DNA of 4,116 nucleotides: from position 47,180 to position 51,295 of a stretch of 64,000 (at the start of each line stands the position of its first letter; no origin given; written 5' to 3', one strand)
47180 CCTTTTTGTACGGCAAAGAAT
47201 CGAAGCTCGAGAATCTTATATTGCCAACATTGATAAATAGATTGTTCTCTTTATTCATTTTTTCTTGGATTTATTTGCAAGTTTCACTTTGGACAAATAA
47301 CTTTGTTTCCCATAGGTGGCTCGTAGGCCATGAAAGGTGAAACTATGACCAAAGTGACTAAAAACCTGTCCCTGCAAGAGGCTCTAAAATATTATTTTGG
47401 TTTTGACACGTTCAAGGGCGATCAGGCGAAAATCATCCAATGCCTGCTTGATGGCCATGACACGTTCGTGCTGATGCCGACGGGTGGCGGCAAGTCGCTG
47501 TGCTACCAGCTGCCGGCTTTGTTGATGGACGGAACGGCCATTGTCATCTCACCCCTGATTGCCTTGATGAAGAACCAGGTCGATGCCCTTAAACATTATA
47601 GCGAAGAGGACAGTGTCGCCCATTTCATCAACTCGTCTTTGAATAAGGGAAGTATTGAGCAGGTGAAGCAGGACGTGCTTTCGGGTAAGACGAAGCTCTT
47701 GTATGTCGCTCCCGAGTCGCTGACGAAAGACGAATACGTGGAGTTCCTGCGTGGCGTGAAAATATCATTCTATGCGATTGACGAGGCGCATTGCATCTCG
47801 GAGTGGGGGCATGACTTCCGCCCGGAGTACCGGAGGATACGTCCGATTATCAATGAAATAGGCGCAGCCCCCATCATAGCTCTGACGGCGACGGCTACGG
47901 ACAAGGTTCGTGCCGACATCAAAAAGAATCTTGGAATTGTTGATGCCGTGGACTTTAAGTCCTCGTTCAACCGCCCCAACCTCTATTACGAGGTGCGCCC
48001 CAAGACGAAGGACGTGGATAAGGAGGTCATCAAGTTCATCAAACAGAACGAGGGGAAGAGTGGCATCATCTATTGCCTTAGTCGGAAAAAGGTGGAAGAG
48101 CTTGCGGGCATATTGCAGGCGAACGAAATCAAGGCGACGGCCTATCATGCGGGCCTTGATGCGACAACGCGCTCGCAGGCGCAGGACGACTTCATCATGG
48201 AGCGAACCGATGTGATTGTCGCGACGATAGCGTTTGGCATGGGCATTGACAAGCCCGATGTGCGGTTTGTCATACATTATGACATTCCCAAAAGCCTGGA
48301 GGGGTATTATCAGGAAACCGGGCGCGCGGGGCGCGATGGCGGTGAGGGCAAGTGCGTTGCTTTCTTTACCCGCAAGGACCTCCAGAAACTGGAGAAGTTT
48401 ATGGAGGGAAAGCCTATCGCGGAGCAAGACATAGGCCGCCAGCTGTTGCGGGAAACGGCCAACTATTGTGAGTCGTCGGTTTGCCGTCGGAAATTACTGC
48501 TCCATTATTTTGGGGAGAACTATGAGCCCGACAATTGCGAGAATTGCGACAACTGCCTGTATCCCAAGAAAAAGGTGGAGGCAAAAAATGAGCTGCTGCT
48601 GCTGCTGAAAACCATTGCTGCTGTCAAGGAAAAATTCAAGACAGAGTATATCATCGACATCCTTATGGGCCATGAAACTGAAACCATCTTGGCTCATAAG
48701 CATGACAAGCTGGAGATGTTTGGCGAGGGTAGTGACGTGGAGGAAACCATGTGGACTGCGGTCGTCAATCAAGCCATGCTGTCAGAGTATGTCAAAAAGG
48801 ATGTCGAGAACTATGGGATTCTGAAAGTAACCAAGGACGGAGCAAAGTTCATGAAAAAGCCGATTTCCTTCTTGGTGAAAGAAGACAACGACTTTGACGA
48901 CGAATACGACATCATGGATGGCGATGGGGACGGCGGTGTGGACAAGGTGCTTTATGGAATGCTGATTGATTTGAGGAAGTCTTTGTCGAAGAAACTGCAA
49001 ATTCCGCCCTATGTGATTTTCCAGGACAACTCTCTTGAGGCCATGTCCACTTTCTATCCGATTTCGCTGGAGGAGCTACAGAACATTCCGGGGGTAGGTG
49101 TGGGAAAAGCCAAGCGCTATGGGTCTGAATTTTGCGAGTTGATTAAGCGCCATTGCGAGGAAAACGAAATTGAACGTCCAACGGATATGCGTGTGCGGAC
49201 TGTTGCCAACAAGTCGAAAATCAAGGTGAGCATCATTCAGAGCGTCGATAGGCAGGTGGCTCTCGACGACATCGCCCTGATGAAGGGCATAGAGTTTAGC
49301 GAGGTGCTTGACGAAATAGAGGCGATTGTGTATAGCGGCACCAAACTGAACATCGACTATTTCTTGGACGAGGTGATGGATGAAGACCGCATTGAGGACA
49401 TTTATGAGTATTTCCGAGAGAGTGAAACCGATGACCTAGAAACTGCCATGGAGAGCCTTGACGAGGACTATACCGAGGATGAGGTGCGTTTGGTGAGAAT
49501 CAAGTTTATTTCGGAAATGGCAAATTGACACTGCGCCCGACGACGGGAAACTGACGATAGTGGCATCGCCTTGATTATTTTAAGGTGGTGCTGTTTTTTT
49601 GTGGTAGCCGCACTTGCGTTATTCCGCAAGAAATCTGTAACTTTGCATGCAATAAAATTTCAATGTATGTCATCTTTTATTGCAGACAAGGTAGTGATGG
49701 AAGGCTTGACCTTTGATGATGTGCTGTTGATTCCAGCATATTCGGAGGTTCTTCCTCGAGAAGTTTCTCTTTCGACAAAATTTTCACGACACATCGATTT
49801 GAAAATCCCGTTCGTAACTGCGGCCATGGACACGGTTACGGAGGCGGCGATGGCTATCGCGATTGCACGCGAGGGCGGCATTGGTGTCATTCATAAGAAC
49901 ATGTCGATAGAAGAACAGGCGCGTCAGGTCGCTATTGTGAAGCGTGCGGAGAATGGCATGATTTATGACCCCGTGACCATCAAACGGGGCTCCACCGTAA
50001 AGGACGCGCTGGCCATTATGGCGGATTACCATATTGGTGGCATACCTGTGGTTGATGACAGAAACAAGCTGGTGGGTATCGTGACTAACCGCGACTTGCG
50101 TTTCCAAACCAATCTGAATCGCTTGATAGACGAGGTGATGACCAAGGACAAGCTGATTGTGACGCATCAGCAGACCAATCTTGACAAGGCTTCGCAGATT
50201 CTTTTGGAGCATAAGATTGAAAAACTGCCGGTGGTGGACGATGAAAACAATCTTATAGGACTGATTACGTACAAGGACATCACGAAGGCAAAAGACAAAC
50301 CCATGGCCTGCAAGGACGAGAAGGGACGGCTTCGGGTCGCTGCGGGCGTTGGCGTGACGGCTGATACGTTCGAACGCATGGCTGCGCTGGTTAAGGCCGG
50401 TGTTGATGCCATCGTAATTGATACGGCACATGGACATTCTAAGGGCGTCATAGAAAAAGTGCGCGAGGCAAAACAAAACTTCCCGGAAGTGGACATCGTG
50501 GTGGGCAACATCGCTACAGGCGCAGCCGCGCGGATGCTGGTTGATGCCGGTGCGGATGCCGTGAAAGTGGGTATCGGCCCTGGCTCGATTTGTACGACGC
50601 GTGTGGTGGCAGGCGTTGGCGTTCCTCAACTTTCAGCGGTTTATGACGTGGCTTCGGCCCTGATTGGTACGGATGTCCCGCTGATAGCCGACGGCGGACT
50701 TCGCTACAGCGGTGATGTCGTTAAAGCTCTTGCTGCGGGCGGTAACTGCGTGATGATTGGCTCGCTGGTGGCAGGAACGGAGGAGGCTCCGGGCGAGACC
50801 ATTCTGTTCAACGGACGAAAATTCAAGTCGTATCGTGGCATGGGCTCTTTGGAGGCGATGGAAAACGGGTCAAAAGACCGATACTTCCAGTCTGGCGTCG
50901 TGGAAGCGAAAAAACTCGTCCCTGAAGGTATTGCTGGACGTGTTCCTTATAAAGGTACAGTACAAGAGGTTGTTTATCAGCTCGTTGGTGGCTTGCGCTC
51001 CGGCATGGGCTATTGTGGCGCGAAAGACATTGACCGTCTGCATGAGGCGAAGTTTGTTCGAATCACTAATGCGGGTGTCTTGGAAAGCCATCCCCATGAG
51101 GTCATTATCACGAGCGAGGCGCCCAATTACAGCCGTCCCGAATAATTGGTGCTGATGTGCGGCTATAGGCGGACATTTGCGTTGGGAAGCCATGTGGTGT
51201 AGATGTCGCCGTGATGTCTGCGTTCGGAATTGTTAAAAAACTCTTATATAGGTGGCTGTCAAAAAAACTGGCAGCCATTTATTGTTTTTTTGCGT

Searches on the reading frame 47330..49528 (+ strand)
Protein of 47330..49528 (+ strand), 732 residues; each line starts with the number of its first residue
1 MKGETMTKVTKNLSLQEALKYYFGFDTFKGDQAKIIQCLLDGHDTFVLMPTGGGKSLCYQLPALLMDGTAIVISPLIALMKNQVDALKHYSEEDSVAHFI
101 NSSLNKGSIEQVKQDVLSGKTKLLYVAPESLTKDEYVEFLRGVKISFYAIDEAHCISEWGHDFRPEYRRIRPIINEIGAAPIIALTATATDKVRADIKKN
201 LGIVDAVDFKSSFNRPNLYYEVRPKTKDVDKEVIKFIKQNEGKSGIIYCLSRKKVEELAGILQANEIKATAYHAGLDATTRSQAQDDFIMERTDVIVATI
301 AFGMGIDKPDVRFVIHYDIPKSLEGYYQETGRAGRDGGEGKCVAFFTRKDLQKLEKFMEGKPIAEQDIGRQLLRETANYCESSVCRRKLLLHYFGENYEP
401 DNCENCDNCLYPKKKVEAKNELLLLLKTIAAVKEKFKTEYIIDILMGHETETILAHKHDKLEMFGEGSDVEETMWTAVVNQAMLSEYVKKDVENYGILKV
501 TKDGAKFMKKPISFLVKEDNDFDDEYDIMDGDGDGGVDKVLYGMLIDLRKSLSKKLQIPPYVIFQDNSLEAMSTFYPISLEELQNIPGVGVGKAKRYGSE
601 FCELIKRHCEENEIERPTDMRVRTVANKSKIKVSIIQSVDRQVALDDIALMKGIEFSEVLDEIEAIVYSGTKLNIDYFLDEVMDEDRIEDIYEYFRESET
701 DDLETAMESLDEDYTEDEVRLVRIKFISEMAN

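Call 43: search_protein_families(library=pfam, proteins=[window:47330-49528:+], max_evalue=0.1)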
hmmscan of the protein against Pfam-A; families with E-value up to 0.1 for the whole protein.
window:47330-49528:+ (732 aa): 9 families
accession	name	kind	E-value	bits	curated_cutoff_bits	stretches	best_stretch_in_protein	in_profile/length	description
PF00270.35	DEAD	-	2.3e-26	92.9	26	1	31-193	3-164/167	DEAD/DEAH box helicase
PF21220.3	RecQ-1-like_HTH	-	1.3e-25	89.7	27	1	629-679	1-51/51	RecQ-1-like, helix-turn-helix domain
PF09382.16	RQC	-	8.7e-24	84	23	1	413-521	2-110/114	RQC domain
PF00271.37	Helicase_C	-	3.6e-22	79.1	23.5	1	232-337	5-110/110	Helicase conserved C-terminal domain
PF16124.10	RecQ_Zn_bind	-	1.3e-18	68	25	1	348-410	1-66/66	RecQ zinc-binding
PF00570.28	HRDC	-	4.4e-15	55.8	23.8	1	541-605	4-68/68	HRDC domain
PF04851.21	ResIII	-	1.4e-06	28.8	22.5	1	44-189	25-162/164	Type III restriction enzyme, res subunit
PF14493.12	HTH_40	-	1.8e-05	25.4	27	1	643-723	13-89/89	Helix-turn-helix domain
PF00633.29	HHH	-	0.018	15.3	24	1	577-595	7-25/30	Helix-hairpin-helix motif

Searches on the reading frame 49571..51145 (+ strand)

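Call 43: search_protein_families(library=pfam, proteins=[window:49571-51145:+], max_evalue=0.1)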
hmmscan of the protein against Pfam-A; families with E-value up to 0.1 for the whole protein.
window:49571-51145:+ (524 aa): 6 families
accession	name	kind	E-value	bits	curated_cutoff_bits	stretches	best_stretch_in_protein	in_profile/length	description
PF00478.31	IMPDH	-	1.3e-161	537.8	25.6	1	45-509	1-345/345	IMP dehydrogenase / GMP reductase domain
PF00571.33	CBS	-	3.5e-27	94.9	24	2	130-177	5-52/57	CBS domain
PF03060.21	NMO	-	5.2e-07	29.8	28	1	267-410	103-235/331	Nitronate monooxygenase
PF01070.24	FMN_dh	-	1e-05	25.2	24.9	1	307-400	219-305/350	FMN-dependent dehydrogenase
PF01645.23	Glu_synthase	-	0.00061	19.5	20.4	1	294-398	195-305/369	Conserved region in glutamate synthase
PF02310.24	B12-binding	-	0.00095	19.4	32.1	1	261-335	35-112/121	B12 binding domain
